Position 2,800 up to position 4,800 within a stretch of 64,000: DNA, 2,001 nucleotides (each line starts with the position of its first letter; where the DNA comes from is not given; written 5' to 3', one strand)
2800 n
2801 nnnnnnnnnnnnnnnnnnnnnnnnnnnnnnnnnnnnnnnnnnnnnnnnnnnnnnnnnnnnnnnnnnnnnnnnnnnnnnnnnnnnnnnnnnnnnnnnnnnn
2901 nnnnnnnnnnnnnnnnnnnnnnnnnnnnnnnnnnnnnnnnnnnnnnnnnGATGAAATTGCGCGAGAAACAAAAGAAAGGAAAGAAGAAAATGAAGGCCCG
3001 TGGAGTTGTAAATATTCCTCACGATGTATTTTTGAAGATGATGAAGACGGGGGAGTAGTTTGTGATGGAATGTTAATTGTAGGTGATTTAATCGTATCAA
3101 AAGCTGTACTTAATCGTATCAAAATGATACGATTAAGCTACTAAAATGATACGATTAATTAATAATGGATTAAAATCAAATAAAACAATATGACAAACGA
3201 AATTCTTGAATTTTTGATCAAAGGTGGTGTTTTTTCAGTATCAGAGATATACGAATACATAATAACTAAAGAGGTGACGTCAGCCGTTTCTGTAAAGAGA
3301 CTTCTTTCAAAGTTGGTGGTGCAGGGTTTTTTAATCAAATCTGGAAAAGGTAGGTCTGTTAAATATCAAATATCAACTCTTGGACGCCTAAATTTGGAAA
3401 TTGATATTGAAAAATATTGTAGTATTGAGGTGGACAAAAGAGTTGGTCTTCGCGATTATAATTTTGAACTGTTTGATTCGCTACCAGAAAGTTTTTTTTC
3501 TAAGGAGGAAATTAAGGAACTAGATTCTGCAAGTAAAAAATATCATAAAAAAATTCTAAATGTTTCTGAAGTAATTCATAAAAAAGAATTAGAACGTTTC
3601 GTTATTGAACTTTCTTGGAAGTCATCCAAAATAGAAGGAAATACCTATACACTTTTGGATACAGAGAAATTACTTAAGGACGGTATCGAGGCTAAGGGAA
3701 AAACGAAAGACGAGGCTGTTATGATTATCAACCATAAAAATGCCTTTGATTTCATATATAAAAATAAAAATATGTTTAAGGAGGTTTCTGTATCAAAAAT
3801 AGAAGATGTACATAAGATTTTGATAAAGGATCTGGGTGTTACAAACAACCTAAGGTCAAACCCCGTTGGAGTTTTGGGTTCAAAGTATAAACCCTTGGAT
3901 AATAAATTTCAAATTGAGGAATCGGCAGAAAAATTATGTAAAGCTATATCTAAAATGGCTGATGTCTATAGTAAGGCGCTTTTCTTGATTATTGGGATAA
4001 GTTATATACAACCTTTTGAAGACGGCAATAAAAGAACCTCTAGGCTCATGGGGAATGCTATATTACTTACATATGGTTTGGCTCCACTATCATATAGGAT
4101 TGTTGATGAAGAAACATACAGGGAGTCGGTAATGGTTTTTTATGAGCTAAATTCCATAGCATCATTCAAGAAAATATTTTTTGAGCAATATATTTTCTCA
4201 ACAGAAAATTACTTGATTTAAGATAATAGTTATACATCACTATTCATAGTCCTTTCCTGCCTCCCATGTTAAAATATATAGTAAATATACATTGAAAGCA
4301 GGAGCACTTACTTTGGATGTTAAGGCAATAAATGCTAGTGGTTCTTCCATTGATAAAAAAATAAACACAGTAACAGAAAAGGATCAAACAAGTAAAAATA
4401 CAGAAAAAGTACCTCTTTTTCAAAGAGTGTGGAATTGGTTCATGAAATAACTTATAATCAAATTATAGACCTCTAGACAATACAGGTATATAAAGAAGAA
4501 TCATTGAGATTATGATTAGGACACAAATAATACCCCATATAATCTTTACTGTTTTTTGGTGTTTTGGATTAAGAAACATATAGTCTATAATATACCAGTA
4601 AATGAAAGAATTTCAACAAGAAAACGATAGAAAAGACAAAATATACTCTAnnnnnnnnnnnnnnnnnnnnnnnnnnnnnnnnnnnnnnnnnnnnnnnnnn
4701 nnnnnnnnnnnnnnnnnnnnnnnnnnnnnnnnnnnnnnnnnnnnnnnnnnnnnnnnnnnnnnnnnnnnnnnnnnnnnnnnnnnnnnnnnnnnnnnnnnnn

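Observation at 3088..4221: Fic-family protein with intact inhibitory motif but Gln replacing the catalytic His, behind an operator-like palindrome array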

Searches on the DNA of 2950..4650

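Call 74: search_rna_families(source=window, start=2950, end=4650, threshold=evalue, max_evalue=1)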
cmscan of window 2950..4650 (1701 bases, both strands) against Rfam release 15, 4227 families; matches with E-value up to 1: 3.
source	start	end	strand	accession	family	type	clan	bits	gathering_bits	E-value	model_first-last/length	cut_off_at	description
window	4134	4213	+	RF00535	snoMe28S-Am982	Gene; snRNA; snoRNA; CD-box;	CL00054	27.8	49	0.045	1-80/80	no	Small nucleolar RNA Me28S-Am982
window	4155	4216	-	RF03528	mir-1264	Gene; miRNA;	-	20.1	79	0.64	1-67/67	no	mir-1264 microRNA precursor family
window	3093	3154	+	RF00851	mir-230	Gene; miRNA;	-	18.7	72.7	0.94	1-82/82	no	mir-230 microRNA precursor family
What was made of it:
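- There is no Rfam match (call 74).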

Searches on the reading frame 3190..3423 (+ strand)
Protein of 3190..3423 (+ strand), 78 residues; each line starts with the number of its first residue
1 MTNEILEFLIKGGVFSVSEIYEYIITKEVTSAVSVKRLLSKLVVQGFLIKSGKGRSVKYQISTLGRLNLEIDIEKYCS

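Call 86: search_solved_structures(query=A2, max_evalue=10, show_alignments=2)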
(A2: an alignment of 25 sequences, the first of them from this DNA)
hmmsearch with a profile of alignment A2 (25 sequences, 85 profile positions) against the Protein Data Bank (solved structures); distinct sequences matched with E-value up to 10: 33.
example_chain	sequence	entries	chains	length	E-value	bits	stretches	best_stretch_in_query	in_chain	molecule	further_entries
2k4b_A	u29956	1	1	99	1.6e-06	31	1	6-67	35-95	Transcriptional regulator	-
1mzb_A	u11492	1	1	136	0.00029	23.8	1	10-58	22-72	ferric uptake regulation protein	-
6h1c_A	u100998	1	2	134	0.00033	23.6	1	10-57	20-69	Ferric uptake regulation protein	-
2fu4_A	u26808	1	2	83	0.0018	21.2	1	10-57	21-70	Ferric uptake regulation protein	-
8j6w_A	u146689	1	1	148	0.0053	19.7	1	10-58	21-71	Ferric uptake regulation protein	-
4rs8_A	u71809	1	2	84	0.0061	19.5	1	11-77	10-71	AspA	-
5nbc_A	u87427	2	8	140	0.0071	19.3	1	6-57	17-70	Ferric uptake regulation protein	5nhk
5k1y_C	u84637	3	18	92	0.013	18.4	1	11-75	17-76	AspA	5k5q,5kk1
1p6r_A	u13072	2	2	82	0.014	18.3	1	6-67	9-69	Penicillinase repressor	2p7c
5k5o_A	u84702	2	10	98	0.016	18.2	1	11-76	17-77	AspA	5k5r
2w57_A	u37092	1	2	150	0.016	18.2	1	10-58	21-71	FERRIC UPTAKE REGULATION PROTEIN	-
2xig_A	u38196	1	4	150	0.019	17.9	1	3-59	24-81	FERRIC UPTAKE REGULATION PROTEIN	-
2o03_A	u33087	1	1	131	0.021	17.8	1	11-64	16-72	probable Zinc uptake regulation protein FurB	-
5l0p_A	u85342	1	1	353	0.027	17.5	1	10-57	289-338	Transcription factor ETV6, Transcription factor ETV6, Transcription factor ETV6, Ferric up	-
1sd6_A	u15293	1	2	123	0.033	17.2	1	5-58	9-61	Methicillin resistance regulatory protein mecI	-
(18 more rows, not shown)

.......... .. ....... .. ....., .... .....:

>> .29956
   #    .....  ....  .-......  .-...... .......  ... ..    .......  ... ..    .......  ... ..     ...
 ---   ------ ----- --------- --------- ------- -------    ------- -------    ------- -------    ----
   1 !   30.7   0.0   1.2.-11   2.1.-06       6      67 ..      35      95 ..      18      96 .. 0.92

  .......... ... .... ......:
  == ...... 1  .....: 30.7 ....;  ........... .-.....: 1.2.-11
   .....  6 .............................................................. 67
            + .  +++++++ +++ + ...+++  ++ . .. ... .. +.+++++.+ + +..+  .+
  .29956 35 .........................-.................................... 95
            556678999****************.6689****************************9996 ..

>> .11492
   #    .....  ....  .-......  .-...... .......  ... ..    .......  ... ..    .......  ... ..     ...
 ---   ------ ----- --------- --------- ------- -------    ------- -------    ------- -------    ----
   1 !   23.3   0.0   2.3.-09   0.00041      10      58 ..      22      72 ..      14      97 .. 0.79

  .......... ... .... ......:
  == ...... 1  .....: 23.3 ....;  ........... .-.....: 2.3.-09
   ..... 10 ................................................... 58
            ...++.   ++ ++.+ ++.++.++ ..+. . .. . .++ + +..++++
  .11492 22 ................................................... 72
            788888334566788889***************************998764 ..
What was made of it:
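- Checked: N-terminus: a profile of residues 1-78 hits the CopR, Fur, AspA and BlaI/MecI DNA-binding domains (best 2k4b, E=1.6e-6, call 86).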

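Call 88: predict_structure(alignment_id=A2)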
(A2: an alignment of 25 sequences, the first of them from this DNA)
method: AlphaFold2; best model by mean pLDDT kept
length: 78 residues; sequences in the alignment: 25
mean_pLDDT: 82.2   pTM: 0.65
mean pLDDT of the five models: 82.2, 80.4, 78.8, 78.6, 77.6
residues with pLDDT >= 90: 15; 70-90: 52; 50-70: 11; < 50: 0
segments of 3 or more residues with pLDDT < 50: none
pLDDT, mean of each block of 10 residues (from residue 1): 79 86 83 88 90 89 79 58
secondary structure, 60 per line:
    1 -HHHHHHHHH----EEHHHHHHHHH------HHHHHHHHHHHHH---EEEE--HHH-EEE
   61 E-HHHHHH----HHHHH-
elements in order: H2-10 H17-25 H32-44 E48-51 E58-61 H63-68 H73-77

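Call 90: fold_search(model_id=the predicted structure, library=pdb)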
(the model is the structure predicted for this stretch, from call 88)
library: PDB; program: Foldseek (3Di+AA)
matches with E <= 10: 1180; with E <= 0.001: 0
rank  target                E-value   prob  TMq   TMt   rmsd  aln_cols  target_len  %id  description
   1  5k5q_A                4.0e-03  1.00  0.74  0.66   2.8        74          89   24  Structure of AspA-DNA complex: novel centromere bindng protein-centromere complex (released 2016-06-01)
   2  5k5q_B                4.2e-03  1.00  0.77  0.66   2.7        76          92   24  Structure of AspA-DNA complex: novel centromere bindng protein-centromere complex (released 2016-06-01)
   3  4rs8_A                4.5e-03  1.00  0.74  0.69   2.9        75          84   25  Apo structure of novel pNOB8 plasmid centromere binding protein (released 2015-09-16)
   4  6o8k                  5.2e-03  1.00  0.70  0.60   3.2        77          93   23  Crystal Structure of apo and reduced Sulfide-responsive transcriptional repressor (SqrR) from Rhodobacter capsulatus. (released 2020-04-01)
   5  5k1y_A                6.3e-03  1.00  0.74  0.67   3.0        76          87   25  P2(1) Structure of pNOB8 AspA-DNA complex (released 2016-06-15)
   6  4rs8_B                6.7e-03  1.00  0.74  0.71   2.9        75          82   24  Apo structure of novel pNOB8 plasmid centromere binding protein (released 2015-09-16)
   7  5k5q_C                7.6e-03  1.00  0.72  0.63   3.2        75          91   24  Structure of AspA-DNA complex: novel centromere bindng protein-centromere complex (released 2016-06-01)
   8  5k5q_D                8.1e-03  1.00  0.74  0.65   3.0        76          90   25  Structure of AspA-DNA complex: novel centromere bindng protein-centromere complex (released 2016-06-01)
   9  6o8n_A                8.7e-03  1.00  0.69  0.58   3.2        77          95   23  Crystal Structure of C9S tetrasulfide state of Sulfide-responsive transcriptional repressor (SqrR) from Rhodobacter ca (released 2020-04-01)
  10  2mh2_MODEL_1_A        9.9e-03  1.00  0.66  0.79   1.6        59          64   17  Structural insights into the DNA recognition and protein interaction domains reveal fundamental homologous DNA (released 2014-04-16)
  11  7kua                  9.9e-03  1.00  0.69  0.38   2.6        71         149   18  Crystal structure of the MarR family transcriptional regulator from Pseudomonas putida bound to Indole 3 acetic acid (released 2021-12-01)
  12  7p6f_BBB              1.1e-02  1.00  0.62  0.49   2.9        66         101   29  1.93 A resolution X-ray crystal structure of the transcriptional regulator SrnR from Streptomyces griseus (released 2022-05-25)
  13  5k5o_C                1.2e-02  1.00  0.68  0.61   3.5        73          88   23  Structure of AspA-26mer DNA complex (released 2016-06-15)
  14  6o8m                  1.2e-02  1.00  0.68  0.57   3.3        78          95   24  Crystal Structure of C9S apo Sulfide-responsive transcriptional repressor (SqrR) from Rhodobacter capsulated bound to di (released 2020-04-01)
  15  2rdp                  1.3e-02  1.00  0.76  0.44   2.8        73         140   18  The structure of a MarR family protein from Bacillus stearothermophilus (released 2007-11-13)
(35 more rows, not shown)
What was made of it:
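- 3190..3393 (+): N-terminal winged helix-turn-helix (about residues 1-68). Recognition helix spans 32-44 with invariant K36 and R37. The wing carries invariant G54 and Y59. Profile and fold matches to CopR, Fur, AspA, BlaI, MarR and PadR (calls 86, 90).
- Checked: The domain model matches AspA, SqrR, MarR and PadR at TM 0.7-0.77 (call 90).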
